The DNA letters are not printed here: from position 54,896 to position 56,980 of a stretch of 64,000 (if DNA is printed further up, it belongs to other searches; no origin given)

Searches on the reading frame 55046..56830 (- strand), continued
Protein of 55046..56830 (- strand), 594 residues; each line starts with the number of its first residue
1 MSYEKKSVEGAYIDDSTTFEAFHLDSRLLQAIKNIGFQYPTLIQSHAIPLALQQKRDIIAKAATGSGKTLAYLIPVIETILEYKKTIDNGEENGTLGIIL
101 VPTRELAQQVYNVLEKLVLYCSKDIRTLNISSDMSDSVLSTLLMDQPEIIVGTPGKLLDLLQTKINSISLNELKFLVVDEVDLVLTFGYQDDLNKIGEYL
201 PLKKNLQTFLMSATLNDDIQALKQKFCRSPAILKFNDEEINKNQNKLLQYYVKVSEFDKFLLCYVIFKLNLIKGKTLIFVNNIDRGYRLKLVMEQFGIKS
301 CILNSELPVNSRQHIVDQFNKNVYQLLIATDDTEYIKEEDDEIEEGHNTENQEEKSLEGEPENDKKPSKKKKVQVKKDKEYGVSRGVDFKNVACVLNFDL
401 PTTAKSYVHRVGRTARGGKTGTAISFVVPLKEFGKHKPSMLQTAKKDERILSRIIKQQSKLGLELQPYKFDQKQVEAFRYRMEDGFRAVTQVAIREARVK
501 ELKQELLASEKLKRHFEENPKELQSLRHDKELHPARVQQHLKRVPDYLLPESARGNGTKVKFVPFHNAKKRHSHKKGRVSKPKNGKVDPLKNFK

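Call 29: find_encoding_contigs(protein=P0071, flank=800, max_places=3)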
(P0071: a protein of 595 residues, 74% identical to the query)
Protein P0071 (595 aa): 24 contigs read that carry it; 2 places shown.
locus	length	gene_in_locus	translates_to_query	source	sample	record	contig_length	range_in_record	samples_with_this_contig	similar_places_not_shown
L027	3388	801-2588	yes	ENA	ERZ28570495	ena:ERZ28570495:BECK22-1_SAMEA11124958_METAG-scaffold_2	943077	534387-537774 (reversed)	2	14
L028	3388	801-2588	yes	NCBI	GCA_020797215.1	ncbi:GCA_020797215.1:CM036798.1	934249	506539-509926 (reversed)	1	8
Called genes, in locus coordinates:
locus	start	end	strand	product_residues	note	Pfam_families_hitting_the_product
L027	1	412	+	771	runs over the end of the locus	PF00753:Lactamase_B, PF23023:Anti-Pycsar_Apyc1, PF12706:Lactamase_B_2 (faint), PF16661:Lactamase_B_6, PF10996:Beta-Casp, PF07521:RMMBL, PF11718:CPSF73-100_C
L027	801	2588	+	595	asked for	PF00270:DEAD, PF04851:ResIII, PF00271:Helicase_C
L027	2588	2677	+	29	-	-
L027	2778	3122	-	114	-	PF01423:LSM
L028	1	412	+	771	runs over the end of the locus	PF00753:Lactamase_B, PF23023:Anti-Pycsar_Apyc1, PF12706:Lactamase_B_2 (faint), PF16661:Lactamase_B_6, PF10996:Beta-Casp, PF07521:RMMBL, PF11718:CPSF73-100_C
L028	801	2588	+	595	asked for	PF00270:DEAD, PF04851:ResIII, PF00271:Helicase_C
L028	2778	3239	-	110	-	PF01423:LSM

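Call 55: find_encoding_contigs(protein=P0123, flank=600, max_places=10)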
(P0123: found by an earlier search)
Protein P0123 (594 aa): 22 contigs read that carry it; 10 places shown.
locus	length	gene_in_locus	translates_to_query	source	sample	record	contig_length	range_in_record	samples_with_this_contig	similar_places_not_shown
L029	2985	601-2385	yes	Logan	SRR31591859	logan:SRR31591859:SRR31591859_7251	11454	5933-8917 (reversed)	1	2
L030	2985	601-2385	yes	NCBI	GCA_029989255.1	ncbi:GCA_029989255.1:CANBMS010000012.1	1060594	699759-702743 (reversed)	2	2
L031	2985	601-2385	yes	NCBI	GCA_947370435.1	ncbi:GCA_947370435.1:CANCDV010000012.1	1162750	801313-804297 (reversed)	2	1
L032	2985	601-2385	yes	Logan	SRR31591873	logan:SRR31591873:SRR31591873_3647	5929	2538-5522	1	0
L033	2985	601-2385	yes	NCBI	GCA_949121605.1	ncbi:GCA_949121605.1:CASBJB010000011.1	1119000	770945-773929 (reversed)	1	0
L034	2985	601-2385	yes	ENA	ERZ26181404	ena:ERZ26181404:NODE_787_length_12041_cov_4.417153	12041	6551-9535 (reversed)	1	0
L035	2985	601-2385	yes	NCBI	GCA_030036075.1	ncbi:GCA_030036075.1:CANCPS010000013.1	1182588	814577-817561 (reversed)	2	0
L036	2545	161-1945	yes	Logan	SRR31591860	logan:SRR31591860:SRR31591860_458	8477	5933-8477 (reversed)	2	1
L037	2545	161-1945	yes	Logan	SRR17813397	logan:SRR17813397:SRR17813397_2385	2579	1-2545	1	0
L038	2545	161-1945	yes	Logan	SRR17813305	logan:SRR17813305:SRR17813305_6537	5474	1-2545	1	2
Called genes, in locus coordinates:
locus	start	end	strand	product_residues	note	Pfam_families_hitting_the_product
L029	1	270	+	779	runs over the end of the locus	PF00753:Lactamase_B, PF23023:Anti-Pycsar_Apyc1, PF12706:Lactamase_B_2 (faint), PF16661:Lactamase_B_6, PF10996:Beta-Casp, PF07521:RMMBL, PF11718:CPSF73-100_C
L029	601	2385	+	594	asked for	PF04851:ResIII (weak), PF00270:DEAD, PF00271:Helicase_C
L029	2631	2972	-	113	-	PF01423:LSM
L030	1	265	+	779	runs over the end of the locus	PF00753:Lactamase_B, PF23023:Anti-Pycsar_Apyc1, PF12706:Lactamase_B_2 (faint), PF16661:Lactamase_B_6, PF10996:Beta-Casp, PF07521:RMMBL, PF11718:CPSF73-100_C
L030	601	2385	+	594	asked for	PF04851:ResIII (weak), PF00270:DEAD, PF00271:Helicase_C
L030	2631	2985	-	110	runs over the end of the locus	PF01423:LSM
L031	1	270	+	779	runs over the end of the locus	PF00753:Lactamase_B, PF23023:Anti-Pycsar_Apyc1, PF12706:Lactamase_B_2 (faint), PF16661:Lactamase_B_6, PF10996:Beta-Casp, PF07521:RMMBL, PF11718:CPSF73-100_C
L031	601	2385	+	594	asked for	PF04851:ResIII (weak), PF00270:DEAD, PF00271:Helicase_C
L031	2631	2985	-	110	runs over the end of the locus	PF01423:LSM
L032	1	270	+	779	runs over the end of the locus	PF00753:Lactamase_B, PF23023:Anti-Pycsar_Apyc1, PF12706:Lactamase_B_2 (faint), PF16661:Lactamase_B_6, PF10996:Beta-Casp, PF07521:RMMBL, PF11718:CPSF73-100_C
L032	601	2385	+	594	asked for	PF04851:ResIII (weak), PF00270:DEAD, PF00271:Helicase_C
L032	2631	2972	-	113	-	PF01423:LSM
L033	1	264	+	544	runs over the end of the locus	PF10996:Beta-Casp, PF07521:RMMBL, PF11718:CPSF73-100_C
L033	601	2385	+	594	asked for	PF04851:ResIII (weak), PF00270:DEAD, PF00271:Helicase_C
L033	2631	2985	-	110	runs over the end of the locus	PF01423:LSM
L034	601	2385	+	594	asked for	PF04851:ResIII (weak), PF00270:DEAD, PF00271:Helicase_C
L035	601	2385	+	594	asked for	PF04851:ResIII (weak), PF00270:DEAD, PF00271:Helicase_C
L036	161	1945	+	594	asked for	PF04851:ResIII (weak), PF00270:DEAD, PF00271:Helicase_C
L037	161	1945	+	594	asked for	PF04851:ResIII (weak), PF00270:DEAD, PF00271:Helicase_C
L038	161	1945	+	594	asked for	PF04851:ResIII (weak), PF00270:DEAD, PF00271:Helicase_C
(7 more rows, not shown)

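Call 56: find_encoding_contigs(protein=P0126, flank=600, max_places=10)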
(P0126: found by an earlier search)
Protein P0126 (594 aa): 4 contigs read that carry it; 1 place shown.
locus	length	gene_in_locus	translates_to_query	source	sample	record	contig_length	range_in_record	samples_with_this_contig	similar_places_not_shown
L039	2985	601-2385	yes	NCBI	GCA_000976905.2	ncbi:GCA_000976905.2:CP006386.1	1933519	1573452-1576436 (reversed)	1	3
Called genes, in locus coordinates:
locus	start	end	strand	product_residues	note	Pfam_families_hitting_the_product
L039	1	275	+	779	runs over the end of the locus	PF00753:Lactamase_B, PF23023:Anti-Pycsar_Apyc1, PF12706:Lactamase_B_2 (faint), PF16661:Lactamase_B_6, PF10996:Beta-Casp, PF07521:RMMBL, PF11718:CPSF73-100_C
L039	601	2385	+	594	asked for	PF04851:ResIII (weak), PF00270:DEAD, PF00271:Helicase_C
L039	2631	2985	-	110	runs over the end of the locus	PF01423:LSM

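Call 57: find_encoding_contigs(protein=P0097, flank=800, max_places=2)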
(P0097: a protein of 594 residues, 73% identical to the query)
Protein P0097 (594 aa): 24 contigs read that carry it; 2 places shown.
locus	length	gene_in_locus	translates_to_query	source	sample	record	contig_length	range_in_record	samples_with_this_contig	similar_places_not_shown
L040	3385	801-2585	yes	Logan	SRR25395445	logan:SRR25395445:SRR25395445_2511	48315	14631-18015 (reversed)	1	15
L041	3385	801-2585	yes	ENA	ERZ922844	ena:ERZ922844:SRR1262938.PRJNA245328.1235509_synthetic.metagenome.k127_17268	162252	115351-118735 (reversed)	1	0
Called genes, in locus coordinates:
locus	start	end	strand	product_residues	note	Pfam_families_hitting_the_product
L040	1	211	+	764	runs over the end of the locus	PF00753:Lactamase_B, PF23023:Anti-Pycsar_Apyc1, PF12706:Lactamase_B_2 (weak), PF16661:Lactamase_B_6, PF10996:Beta-Casp, PF07521:RMMBL (weak), PF11718:CPSF73-100_C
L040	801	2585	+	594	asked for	PF04851:ResIII (weak), PF00270:DEAD, PF00271:Helicase_C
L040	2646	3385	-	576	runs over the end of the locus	-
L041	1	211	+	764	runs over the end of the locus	PF00753:Lactamase_B, PF23023:Anti-Pycsar_Apyc1, PF12706:Lactamase_B_2 (weak), PF16661:Lactamase_B_6, PF10996:Beta-Casp, PF07521:RMMBL (weak), PF11718:CPSF73-100_C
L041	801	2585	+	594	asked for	PF04851:ResIII (weak), PF00270:DEAD, PF00271:Helicase_C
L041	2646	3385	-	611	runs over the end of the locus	-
